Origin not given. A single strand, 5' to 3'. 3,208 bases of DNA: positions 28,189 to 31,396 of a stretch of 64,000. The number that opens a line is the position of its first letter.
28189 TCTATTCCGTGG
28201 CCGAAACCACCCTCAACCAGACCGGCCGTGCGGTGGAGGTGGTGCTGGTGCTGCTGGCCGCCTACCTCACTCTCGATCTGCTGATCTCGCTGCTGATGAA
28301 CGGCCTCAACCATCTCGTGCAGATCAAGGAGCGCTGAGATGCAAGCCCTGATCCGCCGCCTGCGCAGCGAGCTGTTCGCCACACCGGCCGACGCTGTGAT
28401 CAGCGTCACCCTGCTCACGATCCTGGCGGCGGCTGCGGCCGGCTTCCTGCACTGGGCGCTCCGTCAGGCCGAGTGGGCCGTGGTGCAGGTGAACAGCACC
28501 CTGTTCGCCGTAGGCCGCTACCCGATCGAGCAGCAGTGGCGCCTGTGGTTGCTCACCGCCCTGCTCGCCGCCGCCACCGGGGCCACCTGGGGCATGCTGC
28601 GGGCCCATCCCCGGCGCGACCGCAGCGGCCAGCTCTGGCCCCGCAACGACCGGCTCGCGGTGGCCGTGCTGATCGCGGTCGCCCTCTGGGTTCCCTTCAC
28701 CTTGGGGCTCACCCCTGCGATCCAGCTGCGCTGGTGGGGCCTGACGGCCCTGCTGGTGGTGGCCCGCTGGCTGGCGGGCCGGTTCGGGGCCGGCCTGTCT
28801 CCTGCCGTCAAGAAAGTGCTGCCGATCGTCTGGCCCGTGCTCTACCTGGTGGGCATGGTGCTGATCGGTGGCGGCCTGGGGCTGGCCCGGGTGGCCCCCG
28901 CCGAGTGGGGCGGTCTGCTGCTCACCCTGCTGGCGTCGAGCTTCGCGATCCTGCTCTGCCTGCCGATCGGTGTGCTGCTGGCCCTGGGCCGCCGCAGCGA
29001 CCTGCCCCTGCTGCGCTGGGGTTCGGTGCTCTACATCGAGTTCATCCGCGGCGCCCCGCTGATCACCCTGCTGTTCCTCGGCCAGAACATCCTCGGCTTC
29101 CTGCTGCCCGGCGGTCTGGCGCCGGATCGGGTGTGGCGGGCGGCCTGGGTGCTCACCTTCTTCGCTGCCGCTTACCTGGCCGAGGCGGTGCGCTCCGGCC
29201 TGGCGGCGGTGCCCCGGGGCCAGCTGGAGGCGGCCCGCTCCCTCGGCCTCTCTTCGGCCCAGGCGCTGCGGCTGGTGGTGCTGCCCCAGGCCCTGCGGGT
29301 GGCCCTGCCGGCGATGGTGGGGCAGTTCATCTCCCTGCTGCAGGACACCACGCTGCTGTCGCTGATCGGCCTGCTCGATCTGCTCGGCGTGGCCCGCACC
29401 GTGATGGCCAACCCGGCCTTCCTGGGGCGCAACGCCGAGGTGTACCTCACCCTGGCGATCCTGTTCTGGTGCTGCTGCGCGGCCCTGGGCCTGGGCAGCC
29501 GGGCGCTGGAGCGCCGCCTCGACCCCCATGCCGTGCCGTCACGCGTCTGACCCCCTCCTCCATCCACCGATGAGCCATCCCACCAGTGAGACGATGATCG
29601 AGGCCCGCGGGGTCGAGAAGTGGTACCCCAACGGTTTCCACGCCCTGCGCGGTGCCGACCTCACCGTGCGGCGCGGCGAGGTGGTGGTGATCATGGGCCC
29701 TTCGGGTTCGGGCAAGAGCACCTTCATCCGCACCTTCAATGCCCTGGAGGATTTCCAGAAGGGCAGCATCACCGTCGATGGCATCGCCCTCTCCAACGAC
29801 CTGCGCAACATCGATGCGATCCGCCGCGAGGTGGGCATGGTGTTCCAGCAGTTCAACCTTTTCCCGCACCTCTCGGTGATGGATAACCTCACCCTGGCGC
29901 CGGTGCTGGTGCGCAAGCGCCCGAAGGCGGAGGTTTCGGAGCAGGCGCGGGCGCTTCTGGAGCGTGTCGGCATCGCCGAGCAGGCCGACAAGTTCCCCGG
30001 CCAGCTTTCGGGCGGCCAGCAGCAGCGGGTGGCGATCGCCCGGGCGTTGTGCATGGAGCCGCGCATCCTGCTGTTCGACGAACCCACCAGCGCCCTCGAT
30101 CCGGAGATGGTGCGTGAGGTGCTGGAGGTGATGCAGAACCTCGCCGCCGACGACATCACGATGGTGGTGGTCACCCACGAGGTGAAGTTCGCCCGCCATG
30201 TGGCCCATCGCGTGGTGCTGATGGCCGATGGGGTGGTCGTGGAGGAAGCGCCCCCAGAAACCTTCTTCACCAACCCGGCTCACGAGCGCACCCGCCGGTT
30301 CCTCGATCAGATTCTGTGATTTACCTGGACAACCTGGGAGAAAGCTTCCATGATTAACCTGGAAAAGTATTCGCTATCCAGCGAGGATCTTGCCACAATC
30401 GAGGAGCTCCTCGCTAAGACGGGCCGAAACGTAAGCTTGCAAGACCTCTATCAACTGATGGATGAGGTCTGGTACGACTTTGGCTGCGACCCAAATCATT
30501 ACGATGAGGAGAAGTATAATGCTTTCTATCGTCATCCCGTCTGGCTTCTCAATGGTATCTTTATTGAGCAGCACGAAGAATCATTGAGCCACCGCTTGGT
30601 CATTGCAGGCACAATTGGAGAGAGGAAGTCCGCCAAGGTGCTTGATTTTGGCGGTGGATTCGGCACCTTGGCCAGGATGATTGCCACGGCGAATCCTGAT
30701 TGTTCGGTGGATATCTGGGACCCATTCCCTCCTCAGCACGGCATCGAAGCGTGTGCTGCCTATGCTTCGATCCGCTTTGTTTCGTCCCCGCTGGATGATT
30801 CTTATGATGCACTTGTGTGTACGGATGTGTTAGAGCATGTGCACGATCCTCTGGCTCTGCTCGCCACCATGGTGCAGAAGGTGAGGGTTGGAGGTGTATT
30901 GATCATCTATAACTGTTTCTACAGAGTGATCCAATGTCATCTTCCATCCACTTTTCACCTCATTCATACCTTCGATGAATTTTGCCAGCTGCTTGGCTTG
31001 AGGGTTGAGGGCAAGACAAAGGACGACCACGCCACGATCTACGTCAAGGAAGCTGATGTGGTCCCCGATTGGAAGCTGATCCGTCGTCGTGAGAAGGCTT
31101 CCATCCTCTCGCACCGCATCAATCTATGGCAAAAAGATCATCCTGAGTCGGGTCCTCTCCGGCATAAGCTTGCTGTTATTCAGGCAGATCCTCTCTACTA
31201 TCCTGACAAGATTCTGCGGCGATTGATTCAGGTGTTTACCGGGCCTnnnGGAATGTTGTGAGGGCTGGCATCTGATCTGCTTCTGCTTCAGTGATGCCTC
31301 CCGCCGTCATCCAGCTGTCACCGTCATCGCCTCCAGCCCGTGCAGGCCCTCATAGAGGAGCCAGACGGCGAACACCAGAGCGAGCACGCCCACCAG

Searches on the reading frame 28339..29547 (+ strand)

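Call 58: search_protein_families(library=pfam, proteins=[window:28339-29547:+], max_evalue=0.00001)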
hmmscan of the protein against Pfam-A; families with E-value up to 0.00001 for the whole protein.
window:28339-29547:+ (403 aa): 1 family
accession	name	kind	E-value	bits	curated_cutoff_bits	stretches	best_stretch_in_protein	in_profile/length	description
PF00528.27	BPD_transp_1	-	8.3e-18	65.2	26.4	1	208-394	2-182/184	Binding-protein-dependent transport system inner membrane component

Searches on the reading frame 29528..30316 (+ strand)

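Call 58: search_protein_families(library=pfam, proteins=[window:29528-30316:+], max_evalue=0.00001)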
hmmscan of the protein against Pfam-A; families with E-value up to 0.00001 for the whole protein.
window:29528-30316:+ (263 aa): 3 families
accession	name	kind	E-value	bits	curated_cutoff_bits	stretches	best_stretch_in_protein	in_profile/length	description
PF00005.33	ABC_tran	-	4.4e-39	134.6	25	1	40-188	1-137/137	ABC transporter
PF13304.12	AAA_21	-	3.4e-12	47.5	27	1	169-218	250-299/304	AAA domain, putative AbiEii toxin, Type IV TA system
PF02463.25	SMC_N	-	1.3e-07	31.7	40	0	139-225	122-205/220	RecF/RecN/SMC N terminal domain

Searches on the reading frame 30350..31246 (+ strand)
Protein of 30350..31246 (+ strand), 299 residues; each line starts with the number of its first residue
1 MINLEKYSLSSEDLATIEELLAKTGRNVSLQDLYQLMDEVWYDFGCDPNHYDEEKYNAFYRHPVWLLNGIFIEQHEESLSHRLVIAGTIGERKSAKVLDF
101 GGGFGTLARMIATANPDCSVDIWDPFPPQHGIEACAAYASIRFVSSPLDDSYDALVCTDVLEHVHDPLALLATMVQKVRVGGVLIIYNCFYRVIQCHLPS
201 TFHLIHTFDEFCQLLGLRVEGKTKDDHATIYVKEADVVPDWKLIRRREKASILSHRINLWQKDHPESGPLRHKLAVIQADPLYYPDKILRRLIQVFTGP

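Call 58: search_protein_families(library=pfam, proteins=[window:30350-31246:+], max_evalue=0.00001)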
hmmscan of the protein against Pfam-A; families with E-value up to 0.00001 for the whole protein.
window:30350-31246:+ (299 aa): 3 families
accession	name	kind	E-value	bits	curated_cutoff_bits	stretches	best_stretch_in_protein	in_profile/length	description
PF13489.12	Methyltransf_23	-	1.2e-12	48.3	27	1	89-186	19-116/164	Methyltransferase domain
PF08242.18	Methyltransf_12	-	4.4e-09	37.4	30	1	98-184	1-98/98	Methyltransferase domain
PF08241.18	Methyltransf_11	-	3.1e-06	28.1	21.2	1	98-186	1-95/95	Methyltransferase domain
